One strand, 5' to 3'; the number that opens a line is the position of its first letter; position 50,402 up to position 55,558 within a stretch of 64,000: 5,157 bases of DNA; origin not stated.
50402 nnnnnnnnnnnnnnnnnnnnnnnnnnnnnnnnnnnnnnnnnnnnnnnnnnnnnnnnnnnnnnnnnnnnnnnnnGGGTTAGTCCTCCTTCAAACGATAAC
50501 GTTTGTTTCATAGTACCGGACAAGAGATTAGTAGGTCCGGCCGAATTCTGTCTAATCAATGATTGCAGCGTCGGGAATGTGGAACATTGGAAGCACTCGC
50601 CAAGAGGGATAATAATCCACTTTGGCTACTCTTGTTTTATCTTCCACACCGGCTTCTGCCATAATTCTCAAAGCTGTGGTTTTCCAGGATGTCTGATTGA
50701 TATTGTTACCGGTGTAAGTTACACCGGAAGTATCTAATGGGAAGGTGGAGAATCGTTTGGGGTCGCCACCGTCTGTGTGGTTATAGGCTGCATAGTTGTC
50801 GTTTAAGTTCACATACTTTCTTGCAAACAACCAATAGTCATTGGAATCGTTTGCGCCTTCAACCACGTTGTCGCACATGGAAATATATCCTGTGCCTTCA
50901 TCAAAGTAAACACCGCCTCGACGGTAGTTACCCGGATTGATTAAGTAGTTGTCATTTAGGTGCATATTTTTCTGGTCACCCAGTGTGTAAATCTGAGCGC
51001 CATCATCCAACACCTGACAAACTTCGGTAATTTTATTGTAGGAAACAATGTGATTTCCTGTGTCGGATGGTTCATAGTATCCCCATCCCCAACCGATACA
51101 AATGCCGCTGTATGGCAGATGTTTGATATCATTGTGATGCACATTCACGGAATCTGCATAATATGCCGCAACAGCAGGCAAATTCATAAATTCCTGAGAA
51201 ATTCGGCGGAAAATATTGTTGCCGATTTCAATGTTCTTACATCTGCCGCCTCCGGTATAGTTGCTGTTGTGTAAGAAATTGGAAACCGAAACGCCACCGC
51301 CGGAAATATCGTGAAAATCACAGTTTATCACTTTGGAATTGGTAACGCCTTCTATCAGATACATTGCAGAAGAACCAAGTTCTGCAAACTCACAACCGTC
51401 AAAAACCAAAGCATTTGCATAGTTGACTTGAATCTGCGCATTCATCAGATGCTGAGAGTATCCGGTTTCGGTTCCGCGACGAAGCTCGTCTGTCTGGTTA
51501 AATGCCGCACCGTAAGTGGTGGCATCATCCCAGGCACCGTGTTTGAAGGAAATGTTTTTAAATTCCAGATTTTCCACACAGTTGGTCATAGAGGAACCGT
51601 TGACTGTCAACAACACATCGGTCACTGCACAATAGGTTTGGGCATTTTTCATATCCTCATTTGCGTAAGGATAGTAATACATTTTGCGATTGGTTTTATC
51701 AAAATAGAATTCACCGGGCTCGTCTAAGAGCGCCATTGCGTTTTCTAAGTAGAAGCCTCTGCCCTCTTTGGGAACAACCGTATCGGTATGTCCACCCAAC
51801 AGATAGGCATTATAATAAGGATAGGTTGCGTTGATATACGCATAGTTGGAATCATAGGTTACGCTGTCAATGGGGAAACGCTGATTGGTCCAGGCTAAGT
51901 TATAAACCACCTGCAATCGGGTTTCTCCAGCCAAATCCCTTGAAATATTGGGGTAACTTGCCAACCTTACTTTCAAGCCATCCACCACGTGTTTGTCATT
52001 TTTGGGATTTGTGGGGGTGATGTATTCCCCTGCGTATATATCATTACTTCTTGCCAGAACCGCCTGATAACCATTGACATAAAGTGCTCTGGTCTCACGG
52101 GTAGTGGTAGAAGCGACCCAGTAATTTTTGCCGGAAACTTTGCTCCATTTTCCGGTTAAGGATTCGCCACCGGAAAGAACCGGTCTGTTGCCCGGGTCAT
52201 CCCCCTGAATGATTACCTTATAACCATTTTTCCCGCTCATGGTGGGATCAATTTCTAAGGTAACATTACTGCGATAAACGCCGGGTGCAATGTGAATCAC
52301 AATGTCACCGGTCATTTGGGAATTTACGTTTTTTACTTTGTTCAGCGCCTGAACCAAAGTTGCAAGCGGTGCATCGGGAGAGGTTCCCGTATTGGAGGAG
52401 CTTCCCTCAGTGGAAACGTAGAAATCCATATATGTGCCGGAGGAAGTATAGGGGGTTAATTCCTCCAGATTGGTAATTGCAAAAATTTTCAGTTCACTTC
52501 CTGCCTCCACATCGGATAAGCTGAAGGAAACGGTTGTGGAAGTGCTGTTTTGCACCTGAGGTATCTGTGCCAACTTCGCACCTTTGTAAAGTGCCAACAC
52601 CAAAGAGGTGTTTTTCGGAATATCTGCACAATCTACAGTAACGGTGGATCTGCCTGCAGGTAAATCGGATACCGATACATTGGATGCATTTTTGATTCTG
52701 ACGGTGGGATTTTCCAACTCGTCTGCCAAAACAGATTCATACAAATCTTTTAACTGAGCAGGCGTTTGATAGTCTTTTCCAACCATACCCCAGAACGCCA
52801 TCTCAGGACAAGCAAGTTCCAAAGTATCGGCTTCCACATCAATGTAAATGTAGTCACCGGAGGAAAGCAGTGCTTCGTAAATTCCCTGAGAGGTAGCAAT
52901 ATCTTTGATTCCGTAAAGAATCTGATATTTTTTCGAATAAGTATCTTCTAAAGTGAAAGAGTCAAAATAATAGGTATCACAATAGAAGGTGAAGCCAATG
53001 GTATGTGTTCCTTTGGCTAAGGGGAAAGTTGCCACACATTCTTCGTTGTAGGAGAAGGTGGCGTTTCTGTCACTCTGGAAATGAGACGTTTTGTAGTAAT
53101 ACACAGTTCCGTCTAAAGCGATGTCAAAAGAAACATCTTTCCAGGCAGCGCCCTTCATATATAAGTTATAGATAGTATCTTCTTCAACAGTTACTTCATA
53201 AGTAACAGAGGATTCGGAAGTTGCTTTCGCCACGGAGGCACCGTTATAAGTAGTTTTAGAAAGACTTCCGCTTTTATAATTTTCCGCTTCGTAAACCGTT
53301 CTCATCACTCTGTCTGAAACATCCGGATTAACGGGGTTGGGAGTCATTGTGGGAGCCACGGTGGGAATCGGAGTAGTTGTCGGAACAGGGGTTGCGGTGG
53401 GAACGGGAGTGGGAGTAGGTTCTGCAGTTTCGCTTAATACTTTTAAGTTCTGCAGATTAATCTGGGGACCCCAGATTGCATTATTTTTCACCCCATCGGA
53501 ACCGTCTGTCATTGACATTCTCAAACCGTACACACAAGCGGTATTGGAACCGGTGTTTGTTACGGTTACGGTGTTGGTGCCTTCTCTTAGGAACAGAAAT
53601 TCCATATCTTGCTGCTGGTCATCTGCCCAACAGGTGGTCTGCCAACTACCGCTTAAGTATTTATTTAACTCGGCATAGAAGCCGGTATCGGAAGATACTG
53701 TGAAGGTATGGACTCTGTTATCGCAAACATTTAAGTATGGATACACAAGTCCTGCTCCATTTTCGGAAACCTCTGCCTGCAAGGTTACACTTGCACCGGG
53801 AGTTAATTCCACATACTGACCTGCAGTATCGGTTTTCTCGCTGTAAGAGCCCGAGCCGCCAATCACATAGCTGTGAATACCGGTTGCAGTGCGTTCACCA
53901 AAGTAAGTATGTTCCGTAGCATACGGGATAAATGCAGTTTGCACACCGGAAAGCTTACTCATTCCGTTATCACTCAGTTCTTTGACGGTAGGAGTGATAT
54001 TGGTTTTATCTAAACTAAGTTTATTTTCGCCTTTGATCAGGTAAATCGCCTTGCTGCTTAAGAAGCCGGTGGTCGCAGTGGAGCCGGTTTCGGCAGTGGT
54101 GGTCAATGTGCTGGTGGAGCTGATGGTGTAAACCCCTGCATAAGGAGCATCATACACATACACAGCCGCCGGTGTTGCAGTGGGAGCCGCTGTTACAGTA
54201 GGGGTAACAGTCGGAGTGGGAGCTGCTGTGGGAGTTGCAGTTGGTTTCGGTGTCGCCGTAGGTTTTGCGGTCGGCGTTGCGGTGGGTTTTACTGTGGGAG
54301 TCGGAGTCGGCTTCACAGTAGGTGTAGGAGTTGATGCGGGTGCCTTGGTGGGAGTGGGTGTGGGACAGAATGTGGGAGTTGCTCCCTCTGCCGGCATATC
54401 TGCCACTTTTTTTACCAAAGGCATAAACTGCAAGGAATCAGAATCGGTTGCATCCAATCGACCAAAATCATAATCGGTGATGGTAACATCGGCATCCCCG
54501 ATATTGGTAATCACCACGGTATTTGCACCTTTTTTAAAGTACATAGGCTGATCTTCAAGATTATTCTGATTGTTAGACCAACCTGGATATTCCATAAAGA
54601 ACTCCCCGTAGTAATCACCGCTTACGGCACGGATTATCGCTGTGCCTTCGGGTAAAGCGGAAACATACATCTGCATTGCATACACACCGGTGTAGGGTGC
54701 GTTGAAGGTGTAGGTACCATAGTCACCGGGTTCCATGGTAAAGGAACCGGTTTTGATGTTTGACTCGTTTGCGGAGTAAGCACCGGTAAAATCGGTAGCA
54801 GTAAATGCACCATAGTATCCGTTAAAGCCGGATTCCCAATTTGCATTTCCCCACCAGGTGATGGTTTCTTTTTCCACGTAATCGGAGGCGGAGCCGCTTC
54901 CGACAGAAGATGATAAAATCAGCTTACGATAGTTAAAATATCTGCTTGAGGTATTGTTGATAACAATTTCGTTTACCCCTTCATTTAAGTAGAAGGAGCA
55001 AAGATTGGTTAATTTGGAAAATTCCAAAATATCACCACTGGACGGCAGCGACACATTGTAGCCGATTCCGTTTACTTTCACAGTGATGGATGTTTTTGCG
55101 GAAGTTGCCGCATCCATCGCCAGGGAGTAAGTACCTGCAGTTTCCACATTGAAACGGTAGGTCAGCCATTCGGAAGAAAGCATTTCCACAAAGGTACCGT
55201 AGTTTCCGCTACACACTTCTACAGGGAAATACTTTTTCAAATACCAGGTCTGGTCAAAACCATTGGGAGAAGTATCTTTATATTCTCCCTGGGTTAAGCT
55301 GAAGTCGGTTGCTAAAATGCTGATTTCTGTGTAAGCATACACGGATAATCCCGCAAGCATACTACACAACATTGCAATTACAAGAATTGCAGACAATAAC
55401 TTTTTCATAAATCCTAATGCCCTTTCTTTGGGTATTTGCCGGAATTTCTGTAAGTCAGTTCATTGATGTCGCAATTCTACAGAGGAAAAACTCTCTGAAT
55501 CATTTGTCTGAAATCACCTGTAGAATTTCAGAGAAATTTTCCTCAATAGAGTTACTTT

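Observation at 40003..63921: Tandem array of five giant secreted multi-module paralogs with no recognisable anchor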

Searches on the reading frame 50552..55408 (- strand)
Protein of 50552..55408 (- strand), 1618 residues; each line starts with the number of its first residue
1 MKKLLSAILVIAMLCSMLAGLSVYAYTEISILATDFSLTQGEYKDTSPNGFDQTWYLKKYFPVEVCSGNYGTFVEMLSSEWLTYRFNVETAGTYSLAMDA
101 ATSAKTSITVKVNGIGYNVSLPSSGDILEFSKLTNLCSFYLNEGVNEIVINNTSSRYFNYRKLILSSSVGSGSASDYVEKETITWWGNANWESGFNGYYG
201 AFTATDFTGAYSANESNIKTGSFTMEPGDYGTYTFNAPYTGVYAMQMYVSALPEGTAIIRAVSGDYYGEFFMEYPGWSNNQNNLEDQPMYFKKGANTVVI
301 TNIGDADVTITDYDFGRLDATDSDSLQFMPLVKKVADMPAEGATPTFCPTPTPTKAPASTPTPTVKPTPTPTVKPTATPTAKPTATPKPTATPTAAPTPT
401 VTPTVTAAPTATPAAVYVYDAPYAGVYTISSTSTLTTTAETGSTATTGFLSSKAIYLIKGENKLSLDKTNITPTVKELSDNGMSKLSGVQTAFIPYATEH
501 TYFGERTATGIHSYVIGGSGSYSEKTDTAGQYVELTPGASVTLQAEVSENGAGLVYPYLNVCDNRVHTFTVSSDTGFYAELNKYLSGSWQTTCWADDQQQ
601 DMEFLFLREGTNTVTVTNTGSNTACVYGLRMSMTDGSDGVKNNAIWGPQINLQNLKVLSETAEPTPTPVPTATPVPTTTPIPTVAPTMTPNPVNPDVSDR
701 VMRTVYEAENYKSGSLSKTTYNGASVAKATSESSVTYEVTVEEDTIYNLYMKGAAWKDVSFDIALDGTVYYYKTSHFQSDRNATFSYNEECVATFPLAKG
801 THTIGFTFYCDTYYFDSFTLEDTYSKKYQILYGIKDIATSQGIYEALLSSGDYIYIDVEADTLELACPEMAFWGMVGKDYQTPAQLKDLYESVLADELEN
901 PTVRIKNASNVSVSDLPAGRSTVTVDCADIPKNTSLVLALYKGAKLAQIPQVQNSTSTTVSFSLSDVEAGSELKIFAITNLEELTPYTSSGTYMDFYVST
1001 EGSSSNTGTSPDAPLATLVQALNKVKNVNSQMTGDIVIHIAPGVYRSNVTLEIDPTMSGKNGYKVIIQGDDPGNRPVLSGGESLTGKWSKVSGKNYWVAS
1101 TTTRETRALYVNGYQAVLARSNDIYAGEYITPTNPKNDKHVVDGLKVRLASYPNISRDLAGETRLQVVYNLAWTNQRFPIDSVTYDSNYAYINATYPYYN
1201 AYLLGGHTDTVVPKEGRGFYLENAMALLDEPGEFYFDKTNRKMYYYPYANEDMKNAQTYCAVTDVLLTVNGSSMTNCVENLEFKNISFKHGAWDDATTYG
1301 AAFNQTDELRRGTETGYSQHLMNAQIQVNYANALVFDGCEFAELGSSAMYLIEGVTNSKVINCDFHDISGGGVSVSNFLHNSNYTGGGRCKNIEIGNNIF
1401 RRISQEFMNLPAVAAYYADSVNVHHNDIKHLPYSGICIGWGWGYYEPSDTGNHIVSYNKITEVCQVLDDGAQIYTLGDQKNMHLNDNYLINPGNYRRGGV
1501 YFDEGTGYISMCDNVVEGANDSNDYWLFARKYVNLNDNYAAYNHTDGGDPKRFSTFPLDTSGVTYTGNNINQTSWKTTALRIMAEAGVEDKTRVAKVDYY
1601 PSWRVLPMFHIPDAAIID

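Call 4: search_protein_families(library=pfam, proteins=[window:50552-55408:-], max_evalue=0.01)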
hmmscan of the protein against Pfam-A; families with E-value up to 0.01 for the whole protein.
window:50552-55408:- (1618 aa): 2 families
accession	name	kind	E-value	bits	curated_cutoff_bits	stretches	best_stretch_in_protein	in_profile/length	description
PF21231.2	GH141_M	-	3.2e-10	40.5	27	1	1102-1247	14-155/156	GH141 insertion domain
PF13229.12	Beta_helix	-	0.00047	20.2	25.9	1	1321-1439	44-146/158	Right handed beta helix region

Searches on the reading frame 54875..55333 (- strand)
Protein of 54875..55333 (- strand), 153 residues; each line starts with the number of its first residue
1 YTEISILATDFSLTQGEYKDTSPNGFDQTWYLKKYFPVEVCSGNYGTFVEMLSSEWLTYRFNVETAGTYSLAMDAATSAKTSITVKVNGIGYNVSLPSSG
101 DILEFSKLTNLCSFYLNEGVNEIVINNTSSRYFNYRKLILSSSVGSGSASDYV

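Call 19: search_protein_families(library=pfam, proteins=[window:54875-55333:-], max_evalue=5)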
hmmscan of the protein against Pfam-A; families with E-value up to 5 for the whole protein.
window:54875-55333:- (153 aa): 4 families
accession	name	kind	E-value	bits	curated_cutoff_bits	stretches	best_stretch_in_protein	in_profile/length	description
PF16871.11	DUF5077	-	0.024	15.2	24.6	1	61-99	38-77/122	Domain of unknown function (DUF5077)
PF12733.13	Cadherin-like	-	0.039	14.8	24.2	1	54-131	13-75/89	Cadherin-like beta sandwich domain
PF25275.1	Golvesin_C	-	0.045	14.2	31.6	1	43-129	29-117/132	Golvesin C-terminal domain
PF01330.27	RuvA_N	-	0.046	14.3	23.6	1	79-98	13-32/61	RuvA N terminal domain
